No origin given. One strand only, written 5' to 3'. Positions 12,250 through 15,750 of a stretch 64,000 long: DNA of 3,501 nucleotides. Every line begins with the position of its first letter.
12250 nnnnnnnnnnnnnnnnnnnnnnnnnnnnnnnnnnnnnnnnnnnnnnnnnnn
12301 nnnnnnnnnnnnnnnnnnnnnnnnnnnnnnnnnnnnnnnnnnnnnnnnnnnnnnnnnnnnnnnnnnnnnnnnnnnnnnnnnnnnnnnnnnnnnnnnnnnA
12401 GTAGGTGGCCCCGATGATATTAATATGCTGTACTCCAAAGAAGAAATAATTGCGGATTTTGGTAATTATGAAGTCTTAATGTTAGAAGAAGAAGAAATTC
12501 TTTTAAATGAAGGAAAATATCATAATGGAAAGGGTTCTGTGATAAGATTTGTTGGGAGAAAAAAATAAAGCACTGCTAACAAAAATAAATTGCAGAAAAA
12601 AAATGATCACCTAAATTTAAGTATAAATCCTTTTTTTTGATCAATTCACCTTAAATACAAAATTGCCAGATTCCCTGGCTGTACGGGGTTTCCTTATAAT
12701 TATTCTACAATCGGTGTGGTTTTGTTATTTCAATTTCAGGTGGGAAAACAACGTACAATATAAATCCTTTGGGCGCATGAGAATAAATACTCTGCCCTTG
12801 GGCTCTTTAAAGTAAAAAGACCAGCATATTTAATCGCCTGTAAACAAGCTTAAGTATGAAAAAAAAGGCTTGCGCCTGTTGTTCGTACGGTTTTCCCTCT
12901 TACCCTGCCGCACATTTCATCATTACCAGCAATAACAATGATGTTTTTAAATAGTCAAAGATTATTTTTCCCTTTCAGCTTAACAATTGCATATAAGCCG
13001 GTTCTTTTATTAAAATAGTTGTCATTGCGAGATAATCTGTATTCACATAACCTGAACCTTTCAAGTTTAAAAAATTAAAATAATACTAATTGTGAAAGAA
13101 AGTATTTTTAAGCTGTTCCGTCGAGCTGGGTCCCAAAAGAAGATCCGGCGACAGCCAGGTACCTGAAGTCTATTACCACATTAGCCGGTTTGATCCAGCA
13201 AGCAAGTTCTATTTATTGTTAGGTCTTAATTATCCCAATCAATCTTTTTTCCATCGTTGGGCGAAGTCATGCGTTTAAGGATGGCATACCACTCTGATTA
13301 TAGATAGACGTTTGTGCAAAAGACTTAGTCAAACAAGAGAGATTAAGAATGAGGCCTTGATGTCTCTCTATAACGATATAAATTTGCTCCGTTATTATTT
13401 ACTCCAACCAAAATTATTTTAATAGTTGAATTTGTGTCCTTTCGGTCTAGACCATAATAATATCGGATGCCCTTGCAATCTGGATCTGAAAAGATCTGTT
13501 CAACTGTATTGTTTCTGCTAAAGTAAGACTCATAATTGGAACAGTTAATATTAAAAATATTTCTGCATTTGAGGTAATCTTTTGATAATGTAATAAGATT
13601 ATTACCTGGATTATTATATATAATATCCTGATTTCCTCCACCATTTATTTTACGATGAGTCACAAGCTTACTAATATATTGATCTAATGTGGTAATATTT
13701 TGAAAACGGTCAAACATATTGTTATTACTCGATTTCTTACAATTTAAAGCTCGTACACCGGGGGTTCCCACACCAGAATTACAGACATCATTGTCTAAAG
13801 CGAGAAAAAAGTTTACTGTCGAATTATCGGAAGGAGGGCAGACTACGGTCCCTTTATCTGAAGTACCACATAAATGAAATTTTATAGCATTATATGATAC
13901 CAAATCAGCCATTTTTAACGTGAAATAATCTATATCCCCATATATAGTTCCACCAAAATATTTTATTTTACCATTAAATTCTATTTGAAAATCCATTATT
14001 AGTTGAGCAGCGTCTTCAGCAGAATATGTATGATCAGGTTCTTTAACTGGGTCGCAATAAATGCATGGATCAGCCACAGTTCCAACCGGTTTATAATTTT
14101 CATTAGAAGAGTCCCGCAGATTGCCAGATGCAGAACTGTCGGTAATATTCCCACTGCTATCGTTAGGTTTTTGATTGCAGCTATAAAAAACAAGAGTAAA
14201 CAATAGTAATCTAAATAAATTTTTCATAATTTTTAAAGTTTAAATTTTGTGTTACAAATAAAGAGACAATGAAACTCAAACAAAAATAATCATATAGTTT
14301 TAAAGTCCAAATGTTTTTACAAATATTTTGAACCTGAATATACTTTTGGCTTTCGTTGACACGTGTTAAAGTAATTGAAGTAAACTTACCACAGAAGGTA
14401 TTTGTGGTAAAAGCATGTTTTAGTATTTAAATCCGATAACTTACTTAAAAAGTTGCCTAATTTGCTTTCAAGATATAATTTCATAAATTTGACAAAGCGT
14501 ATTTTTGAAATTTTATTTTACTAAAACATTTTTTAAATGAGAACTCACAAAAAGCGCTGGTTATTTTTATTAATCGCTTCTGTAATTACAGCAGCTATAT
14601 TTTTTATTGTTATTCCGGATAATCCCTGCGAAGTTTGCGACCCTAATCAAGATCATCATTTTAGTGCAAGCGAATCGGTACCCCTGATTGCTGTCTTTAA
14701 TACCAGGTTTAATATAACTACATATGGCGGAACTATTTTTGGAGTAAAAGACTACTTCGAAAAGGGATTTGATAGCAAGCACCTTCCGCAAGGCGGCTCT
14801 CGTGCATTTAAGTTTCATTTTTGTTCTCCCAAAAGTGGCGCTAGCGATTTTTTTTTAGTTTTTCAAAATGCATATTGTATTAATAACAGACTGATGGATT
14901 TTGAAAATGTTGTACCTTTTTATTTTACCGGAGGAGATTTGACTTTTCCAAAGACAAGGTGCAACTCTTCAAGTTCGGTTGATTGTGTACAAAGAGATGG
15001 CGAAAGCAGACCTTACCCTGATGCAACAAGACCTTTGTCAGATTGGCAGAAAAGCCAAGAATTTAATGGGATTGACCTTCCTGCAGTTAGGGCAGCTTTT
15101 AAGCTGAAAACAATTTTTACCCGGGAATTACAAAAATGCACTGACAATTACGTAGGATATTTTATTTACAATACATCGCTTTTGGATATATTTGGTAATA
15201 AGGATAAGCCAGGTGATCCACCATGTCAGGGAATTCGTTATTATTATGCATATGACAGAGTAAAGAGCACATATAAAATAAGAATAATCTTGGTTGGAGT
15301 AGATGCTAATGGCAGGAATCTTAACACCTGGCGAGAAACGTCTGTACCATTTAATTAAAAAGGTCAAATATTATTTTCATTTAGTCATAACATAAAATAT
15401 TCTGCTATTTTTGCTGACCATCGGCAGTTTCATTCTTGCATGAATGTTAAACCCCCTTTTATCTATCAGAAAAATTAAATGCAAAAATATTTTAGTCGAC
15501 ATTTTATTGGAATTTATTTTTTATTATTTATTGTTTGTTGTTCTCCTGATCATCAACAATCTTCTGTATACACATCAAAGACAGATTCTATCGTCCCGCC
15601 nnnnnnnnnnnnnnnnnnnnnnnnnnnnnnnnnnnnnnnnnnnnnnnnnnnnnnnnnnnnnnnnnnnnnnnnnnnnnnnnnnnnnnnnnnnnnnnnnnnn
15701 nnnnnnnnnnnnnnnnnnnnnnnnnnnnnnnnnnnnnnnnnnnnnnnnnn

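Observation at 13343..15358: Divergently transcribed paralogous secreted proteins defining an unrecognised Cys-motif family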

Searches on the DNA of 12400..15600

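Call 91: search_rna_families(source=window, start=12400, end=15600, threshold=evalue, max_evalue=1)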
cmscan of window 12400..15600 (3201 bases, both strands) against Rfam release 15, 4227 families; matches with E-value up to 1: 1.
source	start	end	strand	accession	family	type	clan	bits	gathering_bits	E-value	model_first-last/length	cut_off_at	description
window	14569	14664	-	RF02301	TtnuCD25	Gene; snRNA; snoRNA; CD-box;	-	22.6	85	0.12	1-89/89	no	Tetrahymena snoRNA TtnuCD25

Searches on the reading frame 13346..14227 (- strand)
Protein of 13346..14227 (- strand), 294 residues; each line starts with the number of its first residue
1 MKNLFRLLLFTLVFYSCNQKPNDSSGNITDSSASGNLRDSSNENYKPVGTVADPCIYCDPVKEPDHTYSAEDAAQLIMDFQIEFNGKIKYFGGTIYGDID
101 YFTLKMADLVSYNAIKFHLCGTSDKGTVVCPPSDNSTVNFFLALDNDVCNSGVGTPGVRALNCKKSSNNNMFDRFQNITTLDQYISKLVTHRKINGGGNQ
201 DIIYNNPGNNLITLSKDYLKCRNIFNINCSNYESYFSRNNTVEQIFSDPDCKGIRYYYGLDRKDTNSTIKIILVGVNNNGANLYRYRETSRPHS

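Call 4: search_protein_families(library=pfam, proteins=[window:13346-14227:-], max_evalue=1)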
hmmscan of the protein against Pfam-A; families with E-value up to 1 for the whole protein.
window:13346-14227:- (294 aa): 0 families

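Call 5: search_protein_families(library=ncbifam, proteins=[window:13346-14227:-], max_evalue=1)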
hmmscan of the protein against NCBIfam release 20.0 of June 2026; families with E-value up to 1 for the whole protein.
window:13346-14227:- (294 aa): 1 family
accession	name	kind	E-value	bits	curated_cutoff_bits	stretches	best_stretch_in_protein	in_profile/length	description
NF046049.1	quorum_RR_AgrA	equivalog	0.026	14.1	400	1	159-242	141-220/238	quorum-sensing response regulator AgrA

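Call 8: find_homologous_proteins(query=window:13346-14227:-, max_evalue=0.01)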
Query window:13346-14227:- (294 aa): 1 proteins with E <= 0.01 among 432 candidates.
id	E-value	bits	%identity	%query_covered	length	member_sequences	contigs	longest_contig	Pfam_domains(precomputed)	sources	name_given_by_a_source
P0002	1.6e-197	672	100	100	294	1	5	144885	-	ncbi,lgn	-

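Call 93: search_protein_families(library=padloc, proteins=[window:13346-14227:-], max_evalue=0.1)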
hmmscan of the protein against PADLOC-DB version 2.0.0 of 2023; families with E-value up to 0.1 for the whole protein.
window:13346-14227:- (294 aa): 0 families
